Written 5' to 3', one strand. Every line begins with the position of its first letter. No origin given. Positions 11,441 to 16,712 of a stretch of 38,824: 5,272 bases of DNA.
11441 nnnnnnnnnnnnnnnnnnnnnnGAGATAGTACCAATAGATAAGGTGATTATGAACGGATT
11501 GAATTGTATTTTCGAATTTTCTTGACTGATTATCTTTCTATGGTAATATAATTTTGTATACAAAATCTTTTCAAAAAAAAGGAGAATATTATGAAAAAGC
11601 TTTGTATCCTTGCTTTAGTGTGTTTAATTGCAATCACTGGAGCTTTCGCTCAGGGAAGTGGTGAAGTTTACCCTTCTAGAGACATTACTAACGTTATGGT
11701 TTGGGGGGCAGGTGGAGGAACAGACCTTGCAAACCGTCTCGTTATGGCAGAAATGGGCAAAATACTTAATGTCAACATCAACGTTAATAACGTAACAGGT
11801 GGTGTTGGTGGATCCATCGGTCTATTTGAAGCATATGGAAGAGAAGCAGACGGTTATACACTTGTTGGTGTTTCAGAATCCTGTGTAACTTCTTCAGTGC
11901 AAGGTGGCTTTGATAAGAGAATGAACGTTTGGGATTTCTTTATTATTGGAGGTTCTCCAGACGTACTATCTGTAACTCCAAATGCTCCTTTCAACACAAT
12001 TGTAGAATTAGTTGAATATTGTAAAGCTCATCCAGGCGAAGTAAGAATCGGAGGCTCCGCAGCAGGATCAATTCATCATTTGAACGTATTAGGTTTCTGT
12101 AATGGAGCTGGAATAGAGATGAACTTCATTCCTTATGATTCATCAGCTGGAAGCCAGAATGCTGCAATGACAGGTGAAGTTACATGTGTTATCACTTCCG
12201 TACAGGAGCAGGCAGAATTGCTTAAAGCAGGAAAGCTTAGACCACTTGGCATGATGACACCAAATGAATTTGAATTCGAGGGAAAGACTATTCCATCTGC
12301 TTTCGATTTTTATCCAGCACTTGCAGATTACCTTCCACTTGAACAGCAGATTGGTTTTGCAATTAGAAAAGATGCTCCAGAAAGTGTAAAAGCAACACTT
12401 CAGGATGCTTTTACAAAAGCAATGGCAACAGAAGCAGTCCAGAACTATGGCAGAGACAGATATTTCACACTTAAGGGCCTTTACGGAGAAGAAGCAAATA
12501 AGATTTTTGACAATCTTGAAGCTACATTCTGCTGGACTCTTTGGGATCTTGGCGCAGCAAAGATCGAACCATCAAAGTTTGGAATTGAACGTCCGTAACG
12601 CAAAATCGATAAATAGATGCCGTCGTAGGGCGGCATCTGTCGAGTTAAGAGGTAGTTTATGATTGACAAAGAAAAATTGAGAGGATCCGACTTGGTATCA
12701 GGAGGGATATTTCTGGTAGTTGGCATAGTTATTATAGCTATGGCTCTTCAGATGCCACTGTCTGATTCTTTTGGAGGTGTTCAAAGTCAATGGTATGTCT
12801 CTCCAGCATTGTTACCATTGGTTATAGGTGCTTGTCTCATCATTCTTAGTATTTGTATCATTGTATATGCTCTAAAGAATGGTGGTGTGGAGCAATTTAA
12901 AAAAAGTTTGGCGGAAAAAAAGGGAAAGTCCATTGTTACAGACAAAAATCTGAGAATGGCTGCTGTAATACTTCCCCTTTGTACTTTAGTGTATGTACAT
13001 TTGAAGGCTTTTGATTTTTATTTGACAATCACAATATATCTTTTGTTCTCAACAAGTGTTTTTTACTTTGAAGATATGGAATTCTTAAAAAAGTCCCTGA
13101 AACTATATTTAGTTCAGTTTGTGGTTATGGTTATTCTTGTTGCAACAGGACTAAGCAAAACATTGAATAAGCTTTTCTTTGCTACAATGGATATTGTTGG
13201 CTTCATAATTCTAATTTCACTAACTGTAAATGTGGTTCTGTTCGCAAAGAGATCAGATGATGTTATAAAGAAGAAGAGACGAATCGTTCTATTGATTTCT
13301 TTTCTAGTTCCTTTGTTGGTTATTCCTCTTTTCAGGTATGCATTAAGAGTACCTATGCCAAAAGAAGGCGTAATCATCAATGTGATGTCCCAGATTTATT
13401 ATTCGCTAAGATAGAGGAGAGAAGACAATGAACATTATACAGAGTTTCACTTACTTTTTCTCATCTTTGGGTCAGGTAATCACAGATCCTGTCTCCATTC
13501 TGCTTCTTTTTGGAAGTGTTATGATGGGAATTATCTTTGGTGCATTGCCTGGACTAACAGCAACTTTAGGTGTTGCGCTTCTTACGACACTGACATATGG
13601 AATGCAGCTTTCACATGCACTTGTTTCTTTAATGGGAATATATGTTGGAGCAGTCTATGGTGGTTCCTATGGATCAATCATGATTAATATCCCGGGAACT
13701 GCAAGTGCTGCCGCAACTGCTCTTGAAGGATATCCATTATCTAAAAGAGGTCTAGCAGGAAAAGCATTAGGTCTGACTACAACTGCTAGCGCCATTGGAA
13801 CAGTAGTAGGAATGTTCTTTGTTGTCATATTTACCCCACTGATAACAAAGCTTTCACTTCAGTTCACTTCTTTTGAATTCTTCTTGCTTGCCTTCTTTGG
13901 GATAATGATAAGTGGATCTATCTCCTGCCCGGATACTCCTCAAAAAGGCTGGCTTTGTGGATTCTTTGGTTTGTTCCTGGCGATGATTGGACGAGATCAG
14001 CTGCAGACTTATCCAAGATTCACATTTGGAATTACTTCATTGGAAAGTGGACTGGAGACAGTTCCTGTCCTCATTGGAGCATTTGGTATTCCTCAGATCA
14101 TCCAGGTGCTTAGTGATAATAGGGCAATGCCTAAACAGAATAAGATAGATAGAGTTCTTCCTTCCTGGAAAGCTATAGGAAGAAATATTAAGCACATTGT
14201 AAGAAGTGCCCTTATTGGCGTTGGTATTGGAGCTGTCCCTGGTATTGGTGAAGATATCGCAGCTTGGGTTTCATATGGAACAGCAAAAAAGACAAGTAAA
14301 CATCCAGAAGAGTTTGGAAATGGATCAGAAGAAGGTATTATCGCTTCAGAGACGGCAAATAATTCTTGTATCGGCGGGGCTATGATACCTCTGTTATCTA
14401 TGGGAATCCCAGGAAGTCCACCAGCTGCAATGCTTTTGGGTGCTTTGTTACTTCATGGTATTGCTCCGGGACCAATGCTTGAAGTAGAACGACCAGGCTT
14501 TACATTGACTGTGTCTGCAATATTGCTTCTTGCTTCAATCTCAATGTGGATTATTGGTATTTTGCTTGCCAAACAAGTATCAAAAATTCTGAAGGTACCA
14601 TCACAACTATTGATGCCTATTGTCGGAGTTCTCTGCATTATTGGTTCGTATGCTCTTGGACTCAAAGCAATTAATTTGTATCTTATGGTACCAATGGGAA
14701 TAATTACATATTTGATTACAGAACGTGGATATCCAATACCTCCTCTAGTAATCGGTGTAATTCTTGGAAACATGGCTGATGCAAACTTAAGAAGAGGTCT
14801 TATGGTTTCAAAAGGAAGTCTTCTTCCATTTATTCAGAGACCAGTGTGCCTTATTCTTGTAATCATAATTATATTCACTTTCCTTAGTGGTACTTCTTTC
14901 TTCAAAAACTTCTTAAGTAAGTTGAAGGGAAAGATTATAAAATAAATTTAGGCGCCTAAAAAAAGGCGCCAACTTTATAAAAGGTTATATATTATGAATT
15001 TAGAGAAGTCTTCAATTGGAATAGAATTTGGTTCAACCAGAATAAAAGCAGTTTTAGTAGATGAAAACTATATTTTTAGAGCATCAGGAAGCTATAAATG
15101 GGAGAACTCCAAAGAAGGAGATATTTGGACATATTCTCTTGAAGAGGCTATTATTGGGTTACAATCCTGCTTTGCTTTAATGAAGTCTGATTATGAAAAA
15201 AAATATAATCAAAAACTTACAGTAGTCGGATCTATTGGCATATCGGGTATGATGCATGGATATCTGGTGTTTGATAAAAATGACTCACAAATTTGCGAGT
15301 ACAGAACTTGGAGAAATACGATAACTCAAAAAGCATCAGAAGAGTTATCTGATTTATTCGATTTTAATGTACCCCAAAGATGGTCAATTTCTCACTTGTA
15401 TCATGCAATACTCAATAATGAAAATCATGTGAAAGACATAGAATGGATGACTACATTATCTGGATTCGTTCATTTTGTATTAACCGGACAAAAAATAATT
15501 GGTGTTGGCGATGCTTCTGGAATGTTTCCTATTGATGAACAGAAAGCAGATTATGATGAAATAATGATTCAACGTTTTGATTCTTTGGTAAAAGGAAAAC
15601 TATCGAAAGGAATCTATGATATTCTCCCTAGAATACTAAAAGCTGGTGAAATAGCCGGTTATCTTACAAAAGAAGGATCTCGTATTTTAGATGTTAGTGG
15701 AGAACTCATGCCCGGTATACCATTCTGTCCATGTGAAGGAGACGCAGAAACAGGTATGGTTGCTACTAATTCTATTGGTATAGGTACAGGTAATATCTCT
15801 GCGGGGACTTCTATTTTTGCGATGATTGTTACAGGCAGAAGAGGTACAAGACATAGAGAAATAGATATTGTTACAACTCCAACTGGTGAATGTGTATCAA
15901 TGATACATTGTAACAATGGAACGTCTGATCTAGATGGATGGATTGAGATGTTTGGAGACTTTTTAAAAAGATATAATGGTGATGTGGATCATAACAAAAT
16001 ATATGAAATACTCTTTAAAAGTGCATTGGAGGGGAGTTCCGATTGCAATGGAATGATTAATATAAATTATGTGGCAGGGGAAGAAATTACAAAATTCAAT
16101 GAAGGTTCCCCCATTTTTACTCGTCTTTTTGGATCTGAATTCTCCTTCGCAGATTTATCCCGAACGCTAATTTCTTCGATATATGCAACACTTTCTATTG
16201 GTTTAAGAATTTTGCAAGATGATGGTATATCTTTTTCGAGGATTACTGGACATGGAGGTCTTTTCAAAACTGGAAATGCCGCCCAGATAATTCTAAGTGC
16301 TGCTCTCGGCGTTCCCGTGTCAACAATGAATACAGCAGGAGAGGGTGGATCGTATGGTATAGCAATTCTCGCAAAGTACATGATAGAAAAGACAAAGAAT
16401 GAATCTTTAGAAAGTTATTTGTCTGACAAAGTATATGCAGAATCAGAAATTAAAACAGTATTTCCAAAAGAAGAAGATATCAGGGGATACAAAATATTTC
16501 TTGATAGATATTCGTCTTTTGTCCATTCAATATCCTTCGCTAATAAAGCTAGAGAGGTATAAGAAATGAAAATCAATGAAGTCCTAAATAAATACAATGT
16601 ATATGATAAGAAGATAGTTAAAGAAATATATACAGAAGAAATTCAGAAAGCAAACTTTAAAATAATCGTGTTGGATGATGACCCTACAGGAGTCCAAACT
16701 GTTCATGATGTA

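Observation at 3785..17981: Acid-sugar catabolic locus mixing modules of known DUF1537 and transketolase pathways, without their usual C-C-breaking enzymes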

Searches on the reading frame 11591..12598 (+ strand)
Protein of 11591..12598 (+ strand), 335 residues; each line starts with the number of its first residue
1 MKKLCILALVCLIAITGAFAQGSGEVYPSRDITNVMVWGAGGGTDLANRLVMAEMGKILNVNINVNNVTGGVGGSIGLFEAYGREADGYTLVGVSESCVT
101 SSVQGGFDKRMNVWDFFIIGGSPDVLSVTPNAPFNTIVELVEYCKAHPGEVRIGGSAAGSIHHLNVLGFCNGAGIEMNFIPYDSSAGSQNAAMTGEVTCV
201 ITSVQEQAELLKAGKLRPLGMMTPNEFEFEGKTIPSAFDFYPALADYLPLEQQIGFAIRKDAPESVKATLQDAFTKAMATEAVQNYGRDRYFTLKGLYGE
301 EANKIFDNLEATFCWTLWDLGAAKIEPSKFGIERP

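Call 3: search_protein_families(library=pfam, proteins=[window:11591-12598:+])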
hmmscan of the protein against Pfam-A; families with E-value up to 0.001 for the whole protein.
window:11591-12598:+ (335 aa): 1 family
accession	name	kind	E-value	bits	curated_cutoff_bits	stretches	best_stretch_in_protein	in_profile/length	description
PF03401.19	TctC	-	1.4e-19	71.1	27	1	49-285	3-237/274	Tripartite tricarboxylate transporter family receptor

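Call 5: search_protein_families(library=ncbifam, proteins=[window:11591-12598:+], max_evalue=0.01)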
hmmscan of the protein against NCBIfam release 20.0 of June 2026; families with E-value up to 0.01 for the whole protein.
window:11591-12598:+ (335 aa): 0 families

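Call 95: search_solved_structures(query=window:11591-12598:+, max_evalue=0.001)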
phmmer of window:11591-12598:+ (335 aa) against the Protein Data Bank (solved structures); distinct sequences matched with E-value up to 0.001: 11.
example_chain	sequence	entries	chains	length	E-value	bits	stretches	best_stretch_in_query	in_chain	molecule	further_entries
25hk_A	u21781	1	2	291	4.1e-27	98.4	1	26-294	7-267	Tripartite tricarboxylate transporter substrate binding protein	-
5oei_A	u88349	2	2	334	6.9e-22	81.2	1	26-225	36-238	Uncharacterized protein family UPF0065:Tat pathway signal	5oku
2dvz_A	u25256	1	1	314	2.3e-20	76.2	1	21-278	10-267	Putative exported protein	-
8hkb_A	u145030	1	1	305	1.4e-18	70.3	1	35-237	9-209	Periplasmic terephthalate binding protein (TBP)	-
4x9t_A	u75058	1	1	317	3.1e-18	69.2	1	19-279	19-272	Uncharacterized protein UPF0065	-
8hka_A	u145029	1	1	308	1.2e-17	67.2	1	35-237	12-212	Periplasmic terephthalate binding protein (TBP)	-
8hk9_D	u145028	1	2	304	1.4e-17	67.1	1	35-237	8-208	Periplasmic terephthalate binding protein (TBP)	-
7ndr_A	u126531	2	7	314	5e-14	55.4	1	29-228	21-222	Tripartite tricarboxylate transporter substrate binding protein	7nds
2f5x_A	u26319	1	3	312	2.8e-13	52.9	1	23-219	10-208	BugD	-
2qpq_A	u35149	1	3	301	1.6e-12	50.4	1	27-290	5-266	protein Bug27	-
6hke_A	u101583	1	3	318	1e-09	41.2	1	27-278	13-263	Possible TctC subunit of the Tripartite Tricarboxylate Transport(TTT) Family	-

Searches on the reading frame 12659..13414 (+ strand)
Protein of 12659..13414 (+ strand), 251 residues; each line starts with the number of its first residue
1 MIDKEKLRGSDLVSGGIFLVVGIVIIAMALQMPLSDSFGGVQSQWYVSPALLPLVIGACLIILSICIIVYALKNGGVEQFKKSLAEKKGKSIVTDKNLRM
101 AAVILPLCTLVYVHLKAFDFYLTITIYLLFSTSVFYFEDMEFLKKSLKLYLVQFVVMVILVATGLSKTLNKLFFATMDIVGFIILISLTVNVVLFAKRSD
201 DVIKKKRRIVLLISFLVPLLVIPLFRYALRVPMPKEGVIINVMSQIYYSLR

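Call 4: search_protein_families(library=pfam, proteins=[window:12659-13414:+])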
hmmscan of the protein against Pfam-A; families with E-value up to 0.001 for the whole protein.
window:12659-13414:+ (251 aa): 1 family
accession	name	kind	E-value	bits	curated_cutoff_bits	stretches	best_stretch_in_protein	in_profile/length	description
PF07331.16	TctB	-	5.8e-13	49.6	29.1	2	14-160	3-124/137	Tripartite tricarboxylate transporter TctB family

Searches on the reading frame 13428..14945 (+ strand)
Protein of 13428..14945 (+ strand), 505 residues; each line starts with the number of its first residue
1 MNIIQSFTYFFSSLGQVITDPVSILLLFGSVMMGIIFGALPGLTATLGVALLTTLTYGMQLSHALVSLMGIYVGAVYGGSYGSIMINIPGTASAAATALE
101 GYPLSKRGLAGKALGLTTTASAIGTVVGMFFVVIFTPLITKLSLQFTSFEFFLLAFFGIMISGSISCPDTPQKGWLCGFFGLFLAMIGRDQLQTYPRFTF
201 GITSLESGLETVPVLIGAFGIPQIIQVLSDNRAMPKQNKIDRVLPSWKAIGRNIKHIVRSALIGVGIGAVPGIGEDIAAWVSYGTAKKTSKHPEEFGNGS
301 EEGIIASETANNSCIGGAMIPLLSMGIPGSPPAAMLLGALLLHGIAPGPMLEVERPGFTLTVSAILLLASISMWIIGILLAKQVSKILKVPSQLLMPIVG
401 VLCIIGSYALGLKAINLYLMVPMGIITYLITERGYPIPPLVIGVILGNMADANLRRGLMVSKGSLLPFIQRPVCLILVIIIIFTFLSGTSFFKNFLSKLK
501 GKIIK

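Call 4: search_protein_families(library=pfam, proteins=[window:13428-14945:+])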
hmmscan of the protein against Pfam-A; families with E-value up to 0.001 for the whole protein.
window:13428-14945:+ (505 aa): 1 family
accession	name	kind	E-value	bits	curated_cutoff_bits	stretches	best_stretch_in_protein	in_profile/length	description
PF01970.21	TctA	-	3.4e-132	441.5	28.9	1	24-442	1-423/423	Tripartite tricarboxylate transporter TctA family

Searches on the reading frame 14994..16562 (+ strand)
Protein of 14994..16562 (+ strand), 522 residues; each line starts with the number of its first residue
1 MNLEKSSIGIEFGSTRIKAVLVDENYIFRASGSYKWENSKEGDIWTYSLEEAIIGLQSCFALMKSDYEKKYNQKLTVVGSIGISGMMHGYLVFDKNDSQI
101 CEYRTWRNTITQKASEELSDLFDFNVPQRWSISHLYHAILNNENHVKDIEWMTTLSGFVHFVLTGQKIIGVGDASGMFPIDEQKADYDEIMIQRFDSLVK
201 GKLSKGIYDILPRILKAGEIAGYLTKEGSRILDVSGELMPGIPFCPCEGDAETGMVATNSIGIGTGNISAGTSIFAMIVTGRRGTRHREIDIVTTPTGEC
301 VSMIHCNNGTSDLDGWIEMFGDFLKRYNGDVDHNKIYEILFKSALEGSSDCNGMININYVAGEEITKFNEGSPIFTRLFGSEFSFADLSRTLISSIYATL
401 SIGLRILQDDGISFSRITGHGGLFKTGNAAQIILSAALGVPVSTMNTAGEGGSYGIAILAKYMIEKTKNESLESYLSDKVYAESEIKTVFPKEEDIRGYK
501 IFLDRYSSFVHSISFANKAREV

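Call 4: search_protein_families(library=pfam, proteins=[window:14994-16562:+])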
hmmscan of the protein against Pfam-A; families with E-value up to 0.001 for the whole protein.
window:14994-16562:+ (522 aa): 2 families
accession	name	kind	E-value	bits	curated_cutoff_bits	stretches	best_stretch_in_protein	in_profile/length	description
PF02782.22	FGGY_C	-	1.4e-20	74.4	27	1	267-462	2-196/198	FGGY family of carbohydrate kinases, C-terminal domain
PF00370.27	FGGY_N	-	1.2e-16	61.5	28.8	1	8-255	3-243/245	FGGY family of carbohydrate kinases, N-terminal domain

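Call 5: search_protein_families(library=ncbifam, proteins=[window:14994-16562:+], max_evalue=0.01)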
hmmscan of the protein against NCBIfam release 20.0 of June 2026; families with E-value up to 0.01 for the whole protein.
window:14994-16562:+ (522 aa): 5 families
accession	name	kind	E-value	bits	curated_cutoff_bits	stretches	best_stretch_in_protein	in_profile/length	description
TIGR01312.1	XylB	equivalog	1.7e-27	96.1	380.25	1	8-509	1-479/481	xylulokinase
NF011601.0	PRK15027.1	equivalog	1.5e-09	36.8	912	1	8-467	3-439/484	xylulokinase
TIGR01311.1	glycerol_kin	equivalog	8e-06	24.4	590.35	1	10-286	6-278/496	glycerol kinase GlpK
TIGR01314.1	gntK_FGGY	equivalog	2.3e-05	23.1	648.55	1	8-466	3-452/505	gluconokinase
NF003154.0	PRK04123.1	equivalog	0.0023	16.7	428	0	125-512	154-536/554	ribulokinase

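Call 41: search_solved_structures(query=window:14994-16562:+, max_evalue=0.001)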
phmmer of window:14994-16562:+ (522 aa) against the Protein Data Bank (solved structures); distinct sequences matched with E-value up to 0.001: 2.
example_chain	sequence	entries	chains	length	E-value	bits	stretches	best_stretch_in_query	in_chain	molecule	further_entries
5vm1_A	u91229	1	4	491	0.00016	23.9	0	8-119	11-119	Xylulokinase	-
2itm_A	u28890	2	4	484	0.00036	22.7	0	8-274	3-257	Xylulose kinase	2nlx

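Call 87: find_homologous_proteins(query=window:14994-16562:+, max_evalue=1e-30)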
Query window:14994-16562:+ (522 aa): 8000 proteins with E <= 1e-30 among 8000 candidates; the best 120 are listed.
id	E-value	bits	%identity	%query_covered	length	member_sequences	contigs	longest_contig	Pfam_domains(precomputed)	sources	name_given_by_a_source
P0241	0.0e+0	1179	100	100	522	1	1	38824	PF00370.28,PF02782.23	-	-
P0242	5.7e-259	878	72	100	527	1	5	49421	PF00370.28,PF02782.23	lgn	-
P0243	4.0e-202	691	-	-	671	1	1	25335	PF00370.28,PF02782.23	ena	-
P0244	2.0e-183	629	54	97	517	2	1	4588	PF00370.28,PF02782.23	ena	-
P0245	9.4e-181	620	53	97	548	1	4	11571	PF00370.28,PF02782.23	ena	-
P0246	1.1e-180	620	54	97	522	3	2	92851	PF00370.28,PF02782.23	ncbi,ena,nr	ncbi:MAG: FGGY-family carbohydrate kinase [Mogibacterium sp.]|nr:FGGY-family carbohydrate kinase [Mo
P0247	2.2e-180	619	54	97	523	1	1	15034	PF00370.28,PF02782.23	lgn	-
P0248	2.3e-180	619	53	97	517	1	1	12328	PF00370.28,PF02782.23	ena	-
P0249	3.7e-180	618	53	97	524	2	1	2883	PF00370.28,PF02782.23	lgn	-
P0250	4.4e-180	618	53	97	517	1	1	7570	PF00370.28,PF02782.23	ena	-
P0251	5.4e-180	618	53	96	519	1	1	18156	PF00370.28,PF02782.23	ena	-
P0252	1.4e-179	616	54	97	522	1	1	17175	PF00370.28,PF02782.23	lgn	-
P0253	1.9e-178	613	53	97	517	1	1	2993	PF00370.28,PF02782.23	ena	-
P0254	4.6e-178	611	53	97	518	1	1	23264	PF00370.28,PF02782.23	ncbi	-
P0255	6.9e-178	611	52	98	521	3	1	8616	PF00370.28,PF02782.23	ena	-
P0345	3.0e-174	599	51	97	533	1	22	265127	PF00370.28,PF02782.23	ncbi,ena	-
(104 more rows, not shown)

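Call 88: find_encoding_contigs(protein=P0246, flank=8000, max_places=1)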
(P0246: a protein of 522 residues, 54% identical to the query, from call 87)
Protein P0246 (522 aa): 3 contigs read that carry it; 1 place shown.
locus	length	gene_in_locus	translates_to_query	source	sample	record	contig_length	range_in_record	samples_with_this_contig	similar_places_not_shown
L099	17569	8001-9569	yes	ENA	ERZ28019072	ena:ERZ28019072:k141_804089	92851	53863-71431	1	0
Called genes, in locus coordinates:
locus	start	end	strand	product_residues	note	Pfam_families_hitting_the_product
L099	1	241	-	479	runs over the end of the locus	PF02610:AraA_N, PF24856:AraA_central, PF11762:Arabinose_Iso_C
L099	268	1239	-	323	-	PF02653:BPD_transp_2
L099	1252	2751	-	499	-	PF02463:SMC_N (weak), PF00005:ABC_tran, PF13304:AAA_21 (faint), PF00005:ABC_tran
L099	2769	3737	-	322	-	PF02653:BPD_transp_2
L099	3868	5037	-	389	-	PF00532:Peripla_BP_1 (weak), PF13407:Peripla_BP_4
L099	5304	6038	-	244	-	PF00072:Response_reg, PF12833:HTH_18, PF00165:HTH_AraC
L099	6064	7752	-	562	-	PF06580:His_kinase, PF02518:HATPase_c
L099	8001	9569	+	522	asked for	PF00370:FGGY_N, PF02782:FGGY_C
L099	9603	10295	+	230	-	PF00596:Aldolase_II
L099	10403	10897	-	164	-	PF25084:LbH_EIF2B, PF25087:GMPPB_C, PF00132:Hexapep, PF14602:Hexapep_2 (weak)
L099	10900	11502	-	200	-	PF13189:Cytidylate_kin2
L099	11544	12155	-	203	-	PF13189:Cytidylate_kin2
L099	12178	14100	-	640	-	PF06808:DctM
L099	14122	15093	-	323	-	PF12974:Phosphonate-bd (faint), PF04069:OpuAC (weak), PF16868:NMT1_3, PF09084:NMT1 (weak)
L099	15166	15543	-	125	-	PF01979:Amidohydro_1 (weak), PF07969:Amidohydro_3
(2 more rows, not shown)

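Call 89: find_encoding_contigs(protein=P0345, flank=8000, max_places=1)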
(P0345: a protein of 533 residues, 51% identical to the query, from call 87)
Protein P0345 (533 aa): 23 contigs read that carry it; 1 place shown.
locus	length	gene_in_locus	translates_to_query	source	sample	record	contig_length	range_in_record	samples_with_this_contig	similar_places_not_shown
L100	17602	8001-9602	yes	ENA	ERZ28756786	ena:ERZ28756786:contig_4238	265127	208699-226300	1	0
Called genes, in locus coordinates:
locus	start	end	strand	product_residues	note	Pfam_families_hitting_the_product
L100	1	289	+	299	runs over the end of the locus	PF09924:LPG_synthase_C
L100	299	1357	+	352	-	PF00155:Aminotran_1_2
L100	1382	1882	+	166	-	PF06695:Sm_multidrug_ex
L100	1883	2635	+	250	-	PF01209:Ubie_methyltran (weak), PF05401:NodS, PF13489:Methyltransf_23, PF13847:Methyltransf_31, PF08241:Methyltransf_11, PF08242:Methyltransf_12, PF13649:Methyltransf_25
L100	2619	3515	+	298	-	PF01430:HSP33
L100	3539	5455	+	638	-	PF00795:CN_hydrolase, PF02540:NAD_synthase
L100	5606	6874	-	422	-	PF02127:Peptidase_M18, PF05343:Peptidase_M42 (weak)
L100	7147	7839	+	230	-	-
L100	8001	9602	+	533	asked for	PF00370:FGGY_N, PF02782:FGGY_C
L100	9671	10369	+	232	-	PF00596:Aldolase_II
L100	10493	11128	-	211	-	-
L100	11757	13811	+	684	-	PF13802:Gal_mutarotas_2, PF01055:Glyco_hydro_31_2nd, PF21365:Glyco_hydro_31_3rd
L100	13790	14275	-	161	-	-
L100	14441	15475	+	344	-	PF02463:SMC_N, PF00005:ABC_tran, PF13304:AAA_21 (faint), PF09383:NIL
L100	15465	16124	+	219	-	PF00528:BPD_transp_1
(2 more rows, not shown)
